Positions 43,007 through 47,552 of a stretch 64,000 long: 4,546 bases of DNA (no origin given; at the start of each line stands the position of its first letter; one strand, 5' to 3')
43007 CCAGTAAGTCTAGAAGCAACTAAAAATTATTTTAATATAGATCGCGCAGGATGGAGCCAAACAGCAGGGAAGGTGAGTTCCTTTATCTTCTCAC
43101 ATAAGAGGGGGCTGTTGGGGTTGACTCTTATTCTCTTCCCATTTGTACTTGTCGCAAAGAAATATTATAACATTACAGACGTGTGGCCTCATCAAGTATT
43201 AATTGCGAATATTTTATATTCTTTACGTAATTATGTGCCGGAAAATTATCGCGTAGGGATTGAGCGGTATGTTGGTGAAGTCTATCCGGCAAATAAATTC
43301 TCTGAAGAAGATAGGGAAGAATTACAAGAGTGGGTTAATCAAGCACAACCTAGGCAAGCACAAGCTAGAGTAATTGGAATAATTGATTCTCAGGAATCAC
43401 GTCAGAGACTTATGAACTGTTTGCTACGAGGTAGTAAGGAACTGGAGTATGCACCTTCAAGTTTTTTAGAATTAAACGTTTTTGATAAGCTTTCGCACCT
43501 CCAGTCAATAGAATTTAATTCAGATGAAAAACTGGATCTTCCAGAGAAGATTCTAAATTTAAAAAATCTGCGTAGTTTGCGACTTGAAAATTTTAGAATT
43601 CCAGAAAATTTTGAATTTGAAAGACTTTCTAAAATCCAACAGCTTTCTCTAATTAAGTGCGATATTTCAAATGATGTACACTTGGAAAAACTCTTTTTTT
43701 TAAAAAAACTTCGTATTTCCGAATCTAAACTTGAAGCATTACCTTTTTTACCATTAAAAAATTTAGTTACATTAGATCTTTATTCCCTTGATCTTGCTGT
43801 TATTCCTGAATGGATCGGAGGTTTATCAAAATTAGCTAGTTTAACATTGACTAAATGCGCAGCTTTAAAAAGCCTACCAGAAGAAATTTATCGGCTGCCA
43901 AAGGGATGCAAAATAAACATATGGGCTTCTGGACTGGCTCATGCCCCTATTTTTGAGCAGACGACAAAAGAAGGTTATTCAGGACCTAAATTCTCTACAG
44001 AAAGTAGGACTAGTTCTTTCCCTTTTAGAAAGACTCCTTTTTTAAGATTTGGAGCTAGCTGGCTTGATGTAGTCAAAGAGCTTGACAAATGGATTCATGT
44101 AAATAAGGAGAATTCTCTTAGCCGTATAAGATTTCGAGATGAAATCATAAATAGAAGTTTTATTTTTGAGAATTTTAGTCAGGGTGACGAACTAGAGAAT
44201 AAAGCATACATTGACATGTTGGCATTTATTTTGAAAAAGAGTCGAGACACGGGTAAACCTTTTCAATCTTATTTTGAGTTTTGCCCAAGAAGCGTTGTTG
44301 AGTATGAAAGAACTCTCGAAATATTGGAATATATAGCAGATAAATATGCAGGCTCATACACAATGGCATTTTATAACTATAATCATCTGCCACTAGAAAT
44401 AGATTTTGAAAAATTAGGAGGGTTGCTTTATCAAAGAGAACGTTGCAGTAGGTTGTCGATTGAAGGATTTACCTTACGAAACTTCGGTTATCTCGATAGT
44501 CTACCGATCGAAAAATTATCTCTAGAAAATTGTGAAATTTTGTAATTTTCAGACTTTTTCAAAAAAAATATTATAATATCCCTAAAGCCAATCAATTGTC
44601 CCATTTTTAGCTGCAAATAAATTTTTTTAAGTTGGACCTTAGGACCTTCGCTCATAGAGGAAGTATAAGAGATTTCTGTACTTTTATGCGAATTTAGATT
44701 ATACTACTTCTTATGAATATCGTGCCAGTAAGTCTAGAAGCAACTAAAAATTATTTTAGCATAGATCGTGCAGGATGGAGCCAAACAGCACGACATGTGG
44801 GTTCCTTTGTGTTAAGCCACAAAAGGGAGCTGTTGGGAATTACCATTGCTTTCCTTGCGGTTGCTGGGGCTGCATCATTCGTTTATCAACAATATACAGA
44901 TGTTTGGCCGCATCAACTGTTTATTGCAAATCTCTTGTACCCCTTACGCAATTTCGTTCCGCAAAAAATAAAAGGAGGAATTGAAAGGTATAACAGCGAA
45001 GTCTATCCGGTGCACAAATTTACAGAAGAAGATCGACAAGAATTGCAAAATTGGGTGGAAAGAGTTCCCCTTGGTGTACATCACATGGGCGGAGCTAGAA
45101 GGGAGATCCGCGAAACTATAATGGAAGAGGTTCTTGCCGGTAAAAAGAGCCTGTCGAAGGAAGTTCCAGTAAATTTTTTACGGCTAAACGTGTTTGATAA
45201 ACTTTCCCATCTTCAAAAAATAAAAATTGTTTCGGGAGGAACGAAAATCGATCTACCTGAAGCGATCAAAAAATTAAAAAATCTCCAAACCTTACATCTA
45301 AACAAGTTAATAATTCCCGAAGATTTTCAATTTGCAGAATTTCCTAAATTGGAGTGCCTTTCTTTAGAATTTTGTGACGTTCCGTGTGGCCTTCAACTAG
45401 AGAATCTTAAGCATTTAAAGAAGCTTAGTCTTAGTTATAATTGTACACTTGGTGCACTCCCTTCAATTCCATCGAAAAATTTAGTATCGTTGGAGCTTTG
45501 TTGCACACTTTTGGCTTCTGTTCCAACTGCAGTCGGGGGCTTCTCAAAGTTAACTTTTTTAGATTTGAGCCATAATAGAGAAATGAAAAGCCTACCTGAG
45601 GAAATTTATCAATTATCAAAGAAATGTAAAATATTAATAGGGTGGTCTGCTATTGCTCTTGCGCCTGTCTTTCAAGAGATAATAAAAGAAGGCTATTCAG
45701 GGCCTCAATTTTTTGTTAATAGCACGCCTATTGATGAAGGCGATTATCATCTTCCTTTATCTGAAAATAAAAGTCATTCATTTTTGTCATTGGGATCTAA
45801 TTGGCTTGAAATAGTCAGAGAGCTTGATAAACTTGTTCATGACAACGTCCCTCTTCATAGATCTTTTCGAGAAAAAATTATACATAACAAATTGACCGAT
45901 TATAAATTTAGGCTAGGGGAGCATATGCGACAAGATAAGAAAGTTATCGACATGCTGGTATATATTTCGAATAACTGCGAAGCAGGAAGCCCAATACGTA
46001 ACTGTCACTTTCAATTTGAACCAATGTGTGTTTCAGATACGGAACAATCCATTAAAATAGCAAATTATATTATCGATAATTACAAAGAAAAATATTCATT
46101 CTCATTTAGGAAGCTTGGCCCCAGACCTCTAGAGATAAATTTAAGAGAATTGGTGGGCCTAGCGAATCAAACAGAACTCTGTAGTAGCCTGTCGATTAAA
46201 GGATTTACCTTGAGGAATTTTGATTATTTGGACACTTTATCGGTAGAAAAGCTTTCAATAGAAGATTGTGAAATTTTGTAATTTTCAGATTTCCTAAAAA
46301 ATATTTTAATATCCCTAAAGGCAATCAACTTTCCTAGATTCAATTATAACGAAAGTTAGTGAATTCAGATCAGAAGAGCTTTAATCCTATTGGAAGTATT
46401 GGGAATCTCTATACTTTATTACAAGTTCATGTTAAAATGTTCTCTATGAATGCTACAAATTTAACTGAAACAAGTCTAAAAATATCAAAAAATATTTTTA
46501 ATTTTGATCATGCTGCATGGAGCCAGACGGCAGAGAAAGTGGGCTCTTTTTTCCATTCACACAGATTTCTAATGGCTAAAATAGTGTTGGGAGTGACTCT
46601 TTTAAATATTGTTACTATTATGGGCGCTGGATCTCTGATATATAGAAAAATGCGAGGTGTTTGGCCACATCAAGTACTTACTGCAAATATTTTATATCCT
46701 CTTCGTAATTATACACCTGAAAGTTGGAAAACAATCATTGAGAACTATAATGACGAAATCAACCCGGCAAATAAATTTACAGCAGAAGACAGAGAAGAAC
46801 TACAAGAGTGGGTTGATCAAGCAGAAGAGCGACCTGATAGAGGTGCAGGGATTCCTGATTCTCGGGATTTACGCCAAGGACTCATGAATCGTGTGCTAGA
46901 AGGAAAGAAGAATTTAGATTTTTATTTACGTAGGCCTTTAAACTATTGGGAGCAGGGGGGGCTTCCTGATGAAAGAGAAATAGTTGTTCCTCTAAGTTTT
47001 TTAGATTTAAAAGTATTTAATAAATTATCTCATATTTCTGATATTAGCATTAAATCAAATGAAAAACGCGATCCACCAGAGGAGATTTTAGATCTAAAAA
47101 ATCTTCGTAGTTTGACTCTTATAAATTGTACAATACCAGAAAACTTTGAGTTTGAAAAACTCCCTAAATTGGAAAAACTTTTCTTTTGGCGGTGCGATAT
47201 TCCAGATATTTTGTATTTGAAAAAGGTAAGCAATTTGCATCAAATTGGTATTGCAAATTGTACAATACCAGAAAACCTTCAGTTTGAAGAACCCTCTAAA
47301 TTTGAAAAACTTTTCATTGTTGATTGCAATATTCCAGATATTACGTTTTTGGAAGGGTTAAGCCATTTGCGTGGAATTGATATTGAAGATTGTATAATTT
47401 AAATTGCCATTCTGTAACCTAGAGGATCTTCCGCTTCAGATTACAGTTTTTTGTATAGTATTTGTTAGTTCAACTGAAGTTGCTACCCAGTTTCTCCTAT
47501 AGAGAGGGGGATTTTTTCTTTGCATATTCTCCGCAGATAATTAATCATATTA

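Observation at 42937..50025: ~7 kb lineage-specific island (3 TM-LRR genes, 3 single-TM genes, palindromic repeats) inserted between uvrA and pyk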

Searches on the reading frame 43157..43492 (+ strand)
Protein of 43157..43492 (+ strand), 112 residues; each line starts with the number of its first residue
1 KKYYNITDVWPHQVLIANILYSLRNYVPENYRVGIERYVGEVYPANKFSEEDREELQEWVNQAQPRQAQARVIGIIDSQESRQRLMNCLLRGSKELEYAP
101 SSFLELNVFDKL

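Call 72: search_protein_families(library=pfam, proteins=[window:43157-43492:+], max_evalue=10)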
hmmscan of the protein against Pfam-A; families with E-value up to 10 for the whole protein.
seq(112 aa): 0 families

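Call 74: search_solved_structures(query=A9, max_evalue=10, show_alignments=2)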
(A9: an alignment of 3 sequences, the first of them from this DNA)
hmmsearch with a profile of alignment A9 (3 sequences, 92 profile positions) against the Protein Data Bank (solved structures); distinct sequences matched with E-value up to 10: 5.
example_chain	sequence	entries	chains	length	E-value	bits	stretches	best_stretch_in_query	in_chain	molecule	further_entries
9bct_J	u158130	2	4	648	0.12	15.6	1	25-71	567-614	Transcription termination factor FttA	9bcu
3af5_A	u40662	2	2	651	0.2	14.9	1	25-71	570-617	Putative uncharacterized protein PH1404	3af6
1wyp_A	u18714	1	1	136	0.73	13.1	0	43-66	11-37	Calponin 1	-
3agk_A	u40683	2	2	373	0.88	12.8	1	48-74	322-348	Peptide chain release factor subunit 1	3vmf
1x79_B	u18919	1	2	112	4.9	10.4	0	47-88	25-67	Rab GTPase binding effector protein 1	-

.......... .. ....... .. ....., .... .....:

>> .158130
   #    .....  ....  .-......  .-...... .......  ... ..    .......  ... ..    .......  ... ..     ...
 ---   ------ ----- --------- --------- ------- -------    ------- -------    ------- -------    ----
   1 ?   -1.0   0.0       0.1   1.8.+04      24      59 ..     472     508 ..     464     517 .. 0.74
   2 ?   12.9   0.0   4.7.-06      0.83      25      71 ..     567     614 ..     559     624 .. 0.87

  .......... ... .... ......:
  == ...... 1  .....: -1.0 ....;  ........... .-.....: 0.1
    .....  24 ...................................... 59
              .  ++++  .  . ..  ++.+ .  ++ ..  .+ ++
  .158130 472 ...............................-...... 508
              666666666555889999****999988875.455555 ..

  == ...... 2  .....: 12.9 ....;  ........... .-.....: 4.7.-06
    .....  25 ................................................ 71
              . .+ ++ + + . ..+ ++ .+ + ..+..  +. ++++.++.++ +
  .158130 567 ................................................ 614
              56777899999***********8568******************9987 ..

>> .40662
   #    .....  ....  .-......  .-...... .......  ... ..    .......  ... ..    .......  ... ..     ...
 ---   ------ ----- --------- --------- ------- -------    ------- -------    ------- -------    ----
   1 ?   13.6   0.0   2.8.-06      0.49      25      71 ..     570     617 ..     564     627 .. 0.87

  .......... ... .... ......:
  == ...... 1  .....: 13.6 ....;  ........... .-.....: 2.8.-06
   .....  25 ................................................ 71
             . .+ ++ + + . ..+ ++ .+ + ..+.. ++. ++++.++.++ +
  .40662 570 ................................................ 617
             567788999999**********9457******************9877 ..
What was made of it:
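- On Chlamydial F-box/BTB/RING-LRR effector families (NEX1, PEX1): A profile search against PDB sequences found no F-box protein (call 74).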

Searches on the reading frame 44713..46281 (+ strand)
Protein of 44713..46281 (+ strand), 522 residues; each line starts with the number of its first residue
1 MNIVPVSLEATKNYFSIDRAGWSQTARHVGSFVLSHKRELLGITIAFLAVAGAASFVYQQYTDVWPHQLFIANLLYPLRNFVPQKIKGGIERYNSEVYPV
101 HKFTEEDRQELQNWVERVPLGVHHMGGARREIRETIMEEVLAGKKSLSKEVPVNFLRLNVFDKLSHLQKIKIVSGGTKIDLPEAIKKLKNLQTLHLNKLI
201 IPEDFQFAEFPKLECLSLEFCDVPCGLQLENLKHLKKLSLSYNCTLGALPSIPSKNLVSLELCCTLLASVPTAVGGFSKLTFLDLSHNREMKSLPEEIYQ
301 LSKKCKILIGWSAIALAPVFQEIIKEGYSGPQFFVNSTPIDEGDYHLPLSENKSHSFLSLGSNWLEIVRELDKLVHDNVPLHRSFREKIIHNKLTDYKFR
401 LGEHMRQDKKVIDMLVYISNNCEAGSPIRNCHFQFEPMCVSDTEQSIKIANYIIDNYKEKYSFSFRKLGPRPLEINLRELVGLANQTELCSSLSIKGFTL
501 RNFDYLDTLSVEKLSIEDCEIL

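Call 5: search_protein_families(library=pfam, proteins=[window:44713-46281:+], max_evalue=0.1)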
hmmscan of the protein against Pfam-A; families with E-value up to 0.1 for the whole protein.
window:44713-46281:+ (522 aa): 7 families
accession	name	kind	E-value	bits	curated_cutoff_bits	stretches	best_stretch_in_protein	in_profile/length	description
PF23598.1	LRR_14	-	2.6e-10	40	40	2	157-241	39-122/353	Leucine-rich repeat region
PF12799.13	LRR_4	-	3.7e-08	33.8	27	0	255-293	1-38/44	Leucine Rich repeats (2 copies)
PF13855.12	LRR_8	-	1.8e-07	31.2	27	1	256-298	2-45/61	Leucine rich repeat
PF25013.1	LRR_Zer-1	-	0.00016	22.2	27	1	229-292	4-68/137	Zer-1-like, Leucine-rich repeats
PF23952.1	LRR_EndoS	-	0.024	15.3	27.9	0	180-261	36-109/116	Endo-beta-N-acetylglucosaminidase EndoS LRR domain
PF25672.1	BBH37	-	0.028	14.9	27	1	362-460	26-117/184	BBH37 helical domain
PF25019.1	LRR_R13L1-DRL21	-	0.073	13.4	27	0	186-241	69-125/127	R13L1/DRL21 LRRs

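Call 11: find_homologous_proteins(query=window:44713-46281:+, max_evalue=0.001)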
Query window:44713-46281:+ (522 aa): 16 proteins with E <= 0.001 among 8000 candidates.
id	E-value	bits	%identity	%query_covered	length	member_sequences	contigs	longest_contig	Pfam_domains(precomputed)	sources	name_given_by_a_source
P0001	0.0e+0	1191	100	100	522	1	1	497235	PF23598.2,PF12799.14,PF13855.13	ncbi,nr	ncbi:MAG: hypothetical protein SNF33_07195 [Candidatus Algichlamydia australiensis]|nr:hypothetical 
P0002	6.6e-133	462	48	100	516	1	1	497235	PF23598.2,PF25019.1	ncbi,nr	ncbi:MAG: hypothetical protein SNF33_07190 [Candidatus Algichlamydia australiensis]|nr:hypothetical 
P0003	4.8e-10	57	30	27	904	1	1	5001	PF23598.2,PF24758.2,PF13927.13,PF00560.40,PF18962.8,PF12799.14,PF13860.13,PF25013.1,PF13855.13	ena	-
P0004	1.3e-8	52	26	36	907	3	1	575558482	PF23598.2,PF13516.13,PF24141.2,PF00560.40,PF12799.14,PF25013.1,PF13855.13,PF23211.1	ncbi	ncbi:hypothetical protein ACQJBY_042013 [Aegilops geniculata]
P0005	2.3e-8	51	31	32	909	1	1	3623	PF24048.2,PF23598.2,PF25497.2,PF00560.40,PF08477.20,PF12799.14,PF13855.13,PF23211.1,PF16095.12,PF00071.29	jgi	jgi:internalin A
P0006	4.3e-8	50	31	25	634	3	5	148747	PF23598.2,PF25019.1,PF00560.40,PF12799.14,PF13855.13,PF23211.1,PF13639.13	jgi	jgi:Leucine-rich repeat (LRR) protein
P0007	7.6e-8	49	28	25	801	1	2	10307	PF23598.2,PF25019.1,PF00560.40,PF12799.14,PF23286.1,PF13855.13,PF23211.1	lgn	-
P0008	1.9e-6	45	25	29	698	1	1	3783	PF23598.2,PF13306.13,PF24758.2,PF25019.1,PF12799.14,PF25013.1,PF23247.2,PF13855.13,PF23952.2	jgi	jgi:Leucine-rich repeat (LRR) protein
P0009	1.3e-5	42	31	27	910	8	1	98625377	PF07714.24,PF23598.2,PF00069.32,PF24758.2,PF24141.2,PF00560.40,PF03109.23,PF08263.18,PF12799.14,PF13855.13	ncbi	ncbi:unnamed protein product [Urochloa humidicola]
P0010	2.9e-5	41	26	37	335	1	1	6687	PF24048.2,PF23598.2,PF24758.2,PF00025.28,PF08477.20,PF25013.1,PF13855.13,PF23211.1,PF13516.13,PF14580.13,PF25019.1,PF00560.40,PF12799.14,PF23286.1,PF00071.29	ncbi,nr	ncbi:leucine-rich repeat domain-containing protein [Nostoc sp. CCCryo 231-06]|nr:leucine-rich repeat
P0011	8.3e-5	39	33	25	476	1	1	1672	PF24048.2,PF23598.2,PF14580.13,PF00560.40,PF12799.14,PF13855.13,PF23211.1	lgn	-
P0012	3.6e-4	37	30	30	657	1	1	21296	PF23598.2,PF24758.2,PF25019.1,PF00560.40,PF12799.14,PF25013.1,PF23286.1,PF13855.13,PF23952.2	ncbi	-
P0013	4.0e-4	37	26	30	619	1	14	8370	PF23598.2,PF24758.2,PF14580.13,PF12799.14,PF23286.1,PF13855.13,PF23211.1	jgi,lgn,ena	-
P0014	5.8e-4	37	39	15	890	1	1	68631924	PF24048.2,PF23598.2,PF24758.2,PF00560.40,PF08263.18,PF12799.14,PF25013.1,PF23286.1,PF13855.13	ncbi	ncbi:hypothetical protein Bca4012_021797 [Brassica carinata]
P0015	8.8e-4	36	27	35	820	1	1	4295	PF23598.2,PF25019.1,PF00560.40,PF12799.14,PF13855.13,PF23211.1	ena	-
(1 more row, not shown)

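Call 78: search_protein_families(library=ncbifam, proteins=[window:44713-46281:+], max_evalue=0.01)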
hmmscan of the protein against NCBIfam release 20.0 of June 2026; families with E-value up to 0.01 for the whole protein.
window:44713-46281:+ (522 aa): 4 families
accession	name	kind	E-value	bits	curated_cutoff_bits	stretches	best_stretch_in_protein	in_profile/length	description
NF041381.1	XopAC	subfamily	5.1e-12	45.2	450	1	202-300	59-158/451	XopAC/AvrAC family type III secretion system effector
NF041400.1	XopAE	equivalog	1e-10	41.1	600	1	163-309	87-215/478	type III secretion system effector XopAE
NF041351.1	XopL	equivalog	7.7e-10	38.1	500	2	226-309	192-278/497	type III secretion system leucine-rich repeat domain-containing effector XopL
NF033190.2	inl_like_NEAT_1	exception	0.0098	14.2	1275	0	183-293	235-344/754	NEAT domain-containing leucine-rich repeat protein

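Call 79: search_protein_families(library=padloc, proteins=[window:44713-46281:+], max_evalue=0.01)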
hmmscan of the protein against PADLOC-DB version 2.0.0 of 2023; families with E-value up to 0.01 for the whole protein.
window:44713-46281:+ (522 aa): 0 families

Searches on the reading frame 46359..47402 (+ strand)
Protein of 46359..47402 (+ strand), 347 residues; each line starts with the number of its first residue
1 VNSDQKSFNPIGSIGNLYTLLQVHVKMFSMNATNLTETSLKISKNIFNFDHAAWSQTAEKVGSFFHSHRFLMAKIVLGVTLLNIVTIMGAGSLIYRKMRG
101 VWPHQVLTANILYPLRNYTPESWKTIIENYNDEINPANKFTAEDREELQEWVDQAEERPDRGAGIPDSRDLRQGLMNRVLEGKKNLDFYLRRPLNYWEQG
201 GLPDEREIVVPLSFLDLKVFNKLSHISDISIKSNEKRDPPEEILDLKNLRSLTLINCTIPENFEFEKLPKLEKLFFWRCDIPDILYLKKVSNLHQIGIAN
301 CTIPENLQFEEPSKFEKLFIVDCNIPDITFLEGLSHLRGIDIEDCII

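Call 5: search_protein_families(library=pfam, proteins=[window:46359-47402:+], max_evalue=0.1)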
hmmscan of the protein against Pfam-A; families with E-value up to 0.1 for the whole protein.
window:46359-47402:+ (347 aa): 7 families
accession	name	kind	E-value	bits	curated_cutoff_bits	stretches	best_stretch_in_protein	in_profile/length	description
PF12799.13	LRR_4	-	7.2e-05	23.3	27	1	247-283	1-41/44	Leucine Rich repeats (2 copies)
PF25019.1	LRR_R13L1-DRL21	-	0.0011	19.4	27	1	222-276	67-124/127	R13L1/DRL21 LRRs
PF25013.1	LRR_Zer-1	-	0.0026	18.3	27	0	286-342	3-61/137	Zer-1-like, Leucine-rich repeats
PF13855.12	LRR_8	-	0.0026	17.9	27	1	212-257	13-59/61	Leucine rich repeat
PF23952.1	LRR_EndoS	-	0.011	16.3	27.9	0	243-322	41-112/116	Endo-beta-N-acetylglucosaminidase EndoS LRR domain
PF23598.1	LRR_14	-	0.016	14.5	40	1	216-300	39-123/353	Leucine-rich repeat region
PF23247.1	LRR_RPS2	-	0.062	13.7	27.9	0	211-275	96-155/160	Plant disease resistance protein RPS2-like, leucine-rich repeats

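Call 78: search_protein_families(library=ncbifam, proteins=[window:46446-47402:+], max_evalue=0.01)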
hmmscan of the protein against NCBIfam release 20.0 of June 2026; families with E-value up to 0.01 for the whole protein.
window:46446-47402:+ (318 aa): 3 families
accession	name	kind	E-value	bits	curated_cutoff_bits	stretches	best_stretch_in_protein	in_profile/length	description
NF033190.2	inl_like_NEAT_1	exception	0.00039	18.8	1275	1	194-308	218-331/754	NEAT domain-containing leucine-rich repeat protein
NF033189.1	internalin_A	exception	0.0061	14.9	1600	1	187-310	198-320/799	class 1 internalin InlA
NF041351.1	XopL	equivalog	0.0062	15.3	500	1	192-250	71-130/497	type III secretion system leucine-rich repeat domain-containing effector XopL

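Call 79: search_protein_families(library=padloc, proteins=[window:46446-47402:+], max_evalue=0.01)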
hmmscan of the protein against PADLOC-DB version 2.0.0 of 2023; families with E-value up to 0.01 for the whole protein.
window:46446-47402:+ (318 aa): 0 families
